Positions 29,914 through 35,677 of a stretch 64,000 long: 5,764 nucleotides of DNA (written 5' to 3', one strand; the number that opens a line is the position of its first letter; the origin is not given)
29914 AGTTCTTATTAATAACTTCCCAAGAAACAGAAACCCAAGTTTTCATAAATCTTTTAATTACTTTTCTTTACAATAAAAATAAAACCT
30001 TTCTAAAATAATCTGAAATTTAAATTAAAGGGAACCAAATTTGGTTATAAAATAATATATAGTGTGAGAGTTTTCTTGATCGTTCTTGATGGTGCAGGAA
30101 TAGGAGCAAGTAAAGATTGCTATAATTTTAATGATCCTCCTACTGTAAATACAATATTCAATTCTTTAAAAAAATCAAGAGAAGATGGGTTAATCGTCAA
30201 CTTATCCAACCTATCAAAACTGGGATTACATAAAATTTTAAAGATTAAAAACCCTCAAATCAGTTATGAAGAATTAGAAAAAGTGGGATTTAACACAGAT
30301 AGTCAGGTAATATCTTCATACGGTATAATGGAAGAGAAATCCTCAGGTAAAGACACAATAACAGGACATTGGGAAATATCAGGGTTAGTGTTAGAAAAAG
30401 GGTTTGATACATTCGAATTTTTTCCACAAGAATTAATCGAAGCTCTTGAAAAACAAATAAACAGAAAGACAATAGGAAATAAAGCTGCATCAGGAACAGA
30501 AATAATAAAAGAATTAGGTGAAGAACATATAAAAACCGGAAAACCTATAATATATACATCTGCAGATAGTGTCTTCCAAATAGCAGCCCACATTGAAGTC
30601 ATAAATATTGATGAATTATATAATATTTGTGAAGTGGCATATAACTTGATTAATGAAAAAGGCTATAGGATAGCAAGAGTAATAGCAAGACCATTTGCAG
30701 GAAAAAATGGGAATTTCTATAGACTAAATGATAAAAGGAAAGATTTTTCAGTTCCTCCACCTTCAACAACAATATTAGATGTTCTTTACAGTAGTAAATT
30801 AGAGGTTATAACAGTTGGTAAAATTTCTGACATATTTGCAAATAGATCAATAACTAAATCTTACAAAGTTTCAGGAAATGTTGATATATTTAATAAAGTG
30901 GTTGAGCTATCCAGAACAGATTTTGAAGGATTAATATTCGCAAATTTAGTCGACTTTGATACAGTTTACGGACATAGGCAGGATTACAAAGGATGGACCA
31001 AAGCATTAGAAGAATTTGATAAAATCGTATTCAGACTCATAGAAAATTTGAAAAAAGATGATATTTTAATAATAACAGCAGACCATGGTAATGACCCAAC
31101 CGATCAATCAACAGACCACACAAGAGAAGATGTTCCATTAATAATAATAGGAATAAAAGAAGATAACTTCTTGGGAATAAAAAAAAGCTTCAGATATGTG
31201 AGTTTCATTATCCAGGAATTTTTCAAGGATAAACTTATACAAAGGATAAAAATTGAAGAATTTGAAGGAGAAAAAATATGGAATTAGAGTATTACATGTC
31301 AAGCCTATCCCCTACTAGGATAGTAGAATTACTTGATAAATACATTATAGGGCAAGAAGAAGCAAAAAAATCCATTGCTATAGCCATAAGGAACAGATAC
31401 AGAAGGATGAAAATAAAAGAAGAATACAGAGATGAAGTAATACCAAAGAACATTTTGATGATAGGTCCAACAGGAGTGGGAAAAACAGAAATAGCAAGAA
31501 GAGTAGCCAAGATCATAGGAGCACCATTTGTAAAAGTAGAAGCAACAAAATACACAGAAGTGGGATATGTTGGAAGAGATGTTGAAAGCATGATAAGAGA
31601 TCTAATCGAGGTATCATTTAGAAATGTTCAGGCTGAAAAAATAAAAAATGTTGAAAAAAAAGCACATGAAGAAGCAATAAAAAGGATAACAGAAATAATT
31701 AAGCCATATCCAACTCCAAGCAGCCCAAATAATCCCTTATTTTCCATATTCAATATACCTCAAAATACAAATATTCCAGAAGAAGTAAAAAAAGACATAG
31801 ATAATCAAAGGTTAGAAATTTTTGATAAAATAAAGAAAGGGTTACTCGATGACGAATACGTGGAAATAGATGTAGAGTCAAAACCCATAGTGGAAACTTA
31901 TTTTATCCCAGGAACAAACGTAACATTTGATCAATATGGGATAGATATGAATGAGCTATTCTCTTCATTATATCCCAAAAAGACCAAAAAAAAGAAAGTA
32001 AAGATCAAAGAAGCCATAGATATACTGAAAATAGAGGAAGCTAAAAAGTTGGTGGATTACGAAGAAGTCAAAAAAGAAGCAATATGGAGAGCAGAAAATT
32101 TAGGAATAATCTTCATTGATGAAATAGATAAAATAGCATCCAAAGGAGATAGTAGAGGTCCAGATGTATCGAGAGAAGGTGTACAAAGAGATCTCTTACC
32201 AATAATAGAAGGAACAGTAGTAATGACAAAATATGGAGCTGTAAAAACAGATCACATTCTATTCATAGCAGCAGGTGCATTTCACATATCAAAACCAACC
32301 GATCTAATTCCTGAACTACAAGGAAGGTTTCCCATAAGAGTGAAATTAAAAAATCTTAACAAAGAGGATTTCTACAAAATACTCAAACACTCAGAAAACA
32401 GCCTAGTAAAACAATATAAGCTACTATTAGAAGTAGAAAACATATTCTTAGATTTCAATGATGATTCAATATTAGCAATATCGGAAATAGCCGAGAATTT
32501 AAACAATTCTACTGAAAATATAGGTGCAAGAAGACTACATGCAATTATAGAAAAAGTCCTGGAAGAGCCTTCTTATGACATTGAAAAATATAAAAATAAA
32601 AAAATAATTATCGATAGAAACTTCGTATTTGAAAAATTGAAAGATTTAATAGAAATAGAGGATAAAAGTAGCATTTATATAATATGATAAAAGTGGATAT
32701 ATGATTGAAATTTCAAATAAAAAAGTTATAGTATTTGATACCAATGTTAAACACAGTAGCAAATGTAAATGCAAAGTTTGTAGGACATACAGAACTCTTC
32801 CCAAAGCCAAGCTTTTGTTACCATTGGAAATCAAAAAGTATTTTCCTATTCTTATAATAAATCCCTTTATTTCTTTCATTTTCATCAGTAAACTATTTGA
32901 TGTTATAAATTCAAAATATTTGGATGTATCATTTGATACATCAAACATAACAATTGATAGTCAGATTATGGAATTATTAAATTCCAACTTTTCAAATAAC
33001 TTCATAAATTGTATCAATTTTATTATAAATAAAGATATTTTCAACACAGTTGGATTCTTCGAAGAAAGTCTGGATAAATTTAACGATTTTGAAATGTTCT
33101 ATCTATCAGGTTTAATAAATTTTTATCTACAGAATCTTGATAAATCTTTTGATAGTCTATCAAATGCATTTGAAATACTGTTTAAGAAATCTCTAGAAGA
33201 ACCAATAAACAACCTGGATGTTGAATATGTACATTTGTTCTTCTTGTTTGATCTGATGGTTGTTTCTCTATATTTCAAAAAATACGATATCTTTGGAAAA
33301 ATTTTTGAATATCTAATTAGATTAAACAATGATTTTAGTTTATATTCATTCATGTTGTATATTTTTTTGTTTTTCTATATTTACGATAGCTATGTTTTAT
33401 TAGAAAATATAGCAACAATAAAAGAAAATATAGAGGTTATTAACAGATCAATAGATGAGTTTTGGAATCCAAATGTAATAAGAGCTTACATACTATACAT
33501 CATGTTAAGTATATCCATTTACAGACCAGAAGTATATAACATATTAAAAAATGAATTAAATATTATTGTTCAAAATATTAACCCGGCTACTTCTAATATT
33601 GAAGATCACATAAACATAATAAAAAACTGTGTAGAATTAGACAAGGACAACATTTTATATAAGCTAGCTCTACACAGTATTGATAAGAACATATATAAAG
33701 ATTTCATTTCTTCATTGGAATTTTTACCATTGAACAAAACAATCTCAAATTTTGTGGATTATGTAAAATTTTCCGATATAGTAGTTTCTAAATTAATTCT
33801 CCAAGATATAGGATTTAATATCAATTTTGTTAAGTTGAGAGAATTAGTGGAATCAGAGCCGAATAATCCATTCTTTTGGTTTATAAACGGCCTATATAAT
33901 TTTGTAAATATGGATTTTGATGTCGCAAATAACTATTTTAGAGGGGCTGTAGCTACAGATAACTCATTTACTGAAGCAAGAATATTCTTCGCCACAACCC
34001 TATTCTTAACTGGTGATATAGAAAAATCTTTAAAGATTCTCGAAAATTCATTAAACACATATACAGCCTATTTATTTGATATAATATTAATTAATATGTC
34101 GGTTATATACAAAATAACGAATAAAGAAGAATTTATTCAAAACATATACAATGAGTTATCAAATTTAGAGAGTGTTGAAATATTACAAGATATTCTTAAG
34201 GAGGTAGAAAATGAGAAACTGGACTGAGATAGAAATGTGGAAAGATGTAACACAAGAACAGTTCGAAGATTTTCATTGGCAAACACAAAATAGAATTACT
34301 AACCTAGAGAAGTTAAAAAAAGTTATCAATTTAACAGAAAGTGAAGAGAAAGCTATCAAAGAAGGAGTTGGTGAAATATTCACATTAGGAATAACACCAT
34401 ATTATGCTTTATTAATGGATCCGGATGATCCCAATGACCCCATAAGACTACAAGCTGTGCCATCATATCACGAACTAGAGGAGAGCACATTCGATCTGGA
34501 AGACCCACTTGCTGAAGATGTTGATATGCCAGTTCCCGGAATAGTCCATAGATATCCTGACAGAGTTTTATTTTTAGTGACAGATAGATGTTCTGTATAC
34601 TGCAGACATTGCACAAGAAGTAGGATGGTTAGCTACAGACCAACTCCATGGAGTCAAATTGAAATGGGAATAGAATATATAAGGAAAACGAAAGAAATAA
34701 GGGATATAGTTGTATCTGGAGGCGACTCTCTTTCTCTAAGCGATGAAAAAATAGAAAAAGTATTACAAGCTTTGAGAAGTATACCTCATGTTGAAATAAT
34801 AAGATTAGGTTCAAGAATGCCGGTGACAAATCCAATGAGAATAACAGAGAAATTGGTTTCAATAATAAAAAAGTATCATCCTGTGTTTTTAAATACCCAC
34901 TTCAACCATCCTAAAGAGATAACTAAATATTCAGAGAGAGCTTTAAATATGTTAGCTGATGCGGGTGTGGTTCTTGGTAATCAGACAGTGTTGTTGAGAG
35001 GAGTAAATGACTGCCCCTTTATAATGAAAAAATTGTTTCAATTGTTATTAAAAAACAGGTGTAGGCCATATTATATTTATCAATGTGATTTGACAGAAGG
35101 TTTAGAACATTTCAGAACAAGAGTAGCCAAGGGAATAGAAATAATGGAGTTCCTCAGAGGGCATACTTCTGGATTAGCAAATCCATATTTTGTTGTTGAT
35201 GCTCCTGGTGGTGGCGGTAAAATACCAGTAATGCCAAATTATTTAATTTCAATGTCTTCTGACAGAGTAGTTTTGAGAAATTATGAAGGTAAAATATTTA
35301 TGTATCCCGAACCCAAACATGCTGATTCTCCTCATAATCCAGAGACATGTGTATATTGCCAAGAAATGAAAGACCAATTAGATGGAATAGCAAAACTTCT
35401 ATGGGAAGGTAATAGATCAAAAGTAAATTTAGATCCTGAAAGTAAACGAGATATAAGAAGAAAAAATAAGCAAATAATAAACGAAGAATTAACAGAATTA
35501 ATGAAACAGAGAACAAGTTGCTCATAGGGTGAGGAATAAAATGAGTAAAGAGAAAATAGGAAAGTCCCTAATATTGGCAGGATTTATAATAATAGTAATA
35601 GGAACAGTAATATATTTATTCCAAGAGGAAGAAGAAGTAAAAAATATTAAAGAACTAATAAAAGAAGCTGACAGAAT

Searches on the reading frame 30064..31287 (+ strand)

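Call 8: search_protein_families(library=pfam, proteins=[window:30064-31287:+])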
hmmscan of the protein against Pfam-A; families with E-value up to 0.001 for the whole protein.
window:30064-31287:+ (407 aa): 2 families
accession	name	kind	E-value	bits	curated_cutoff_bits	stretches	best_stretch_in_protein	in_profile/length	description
PF01676.23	Metalloenzyme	-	6.9e-31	108.1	24.3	1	1-367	1-226/252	Metalloenzyme superfamily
PF01663.27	Phosphodiest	-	1.2e-05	25.5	23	1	264-348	131-226/342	Type I phosphodiesterase / nucleotide pyrophosphatase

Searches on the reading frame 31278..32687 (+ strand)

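Call 24: search_protein_families(library=pfam, proteins=[window:31278-32687:+])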
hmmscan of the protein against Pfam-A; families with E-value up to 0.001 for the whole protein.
window:31278-32687:+ (469 aa): 7 families
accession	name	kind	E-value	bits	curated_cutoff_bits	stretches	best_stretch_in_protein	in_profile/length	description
PF07724.20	AAA_2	-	1.7e-33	116.4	27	2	229-354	28-166/166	AAA domain (Cdc48 subfamily)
PF00004.35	AAA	-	1.7e-16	61.3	21.2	2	266-357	55-129/131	ATPase family associated with various cellular activities (AAA)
PF07728.20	AAA_5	-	3.5e-07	30.7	22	1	58-94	1-38/139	AAA domain (dynein-related subfamily)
PF00493.29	MCM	-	6.5e-05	22.6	23.3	0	14-86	17-88/224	MCM P-loop domain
PF01078.27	Mg_chelatase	-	0.00012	22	20.3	0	58-95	24-60/207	Magnesium chelatase, subunit ChlI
PF05496.18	RuvB_N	-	0.00017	21.8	27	0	19-84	6-61/159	Holliday junction DNA helicase RuvB P-loop domain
PF00270.35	DEAD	-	0.00058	20.1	26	0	55-74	12-32/167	DEAD/DEAH box helicase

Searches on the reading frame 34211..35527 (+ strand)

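Call 24: search_protein_families(library=pfam, proteins=[window:34211-35527:+])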
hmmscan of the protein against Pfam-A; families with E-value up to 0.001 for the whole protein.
window:34211-35527:+ (438 aa): 2 families
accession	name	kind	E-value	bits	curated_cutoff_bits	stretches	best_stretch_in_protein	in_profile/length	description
PF12544.13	LAM_C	-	8.6e-34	116.8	26.7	1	312-432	1-121/127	Lysine-2,3-aminomutase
PF04055.27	Radical_SAM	-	2.3e-11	44.6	29.5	1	123-270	3-159/166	Radical SAM superfamily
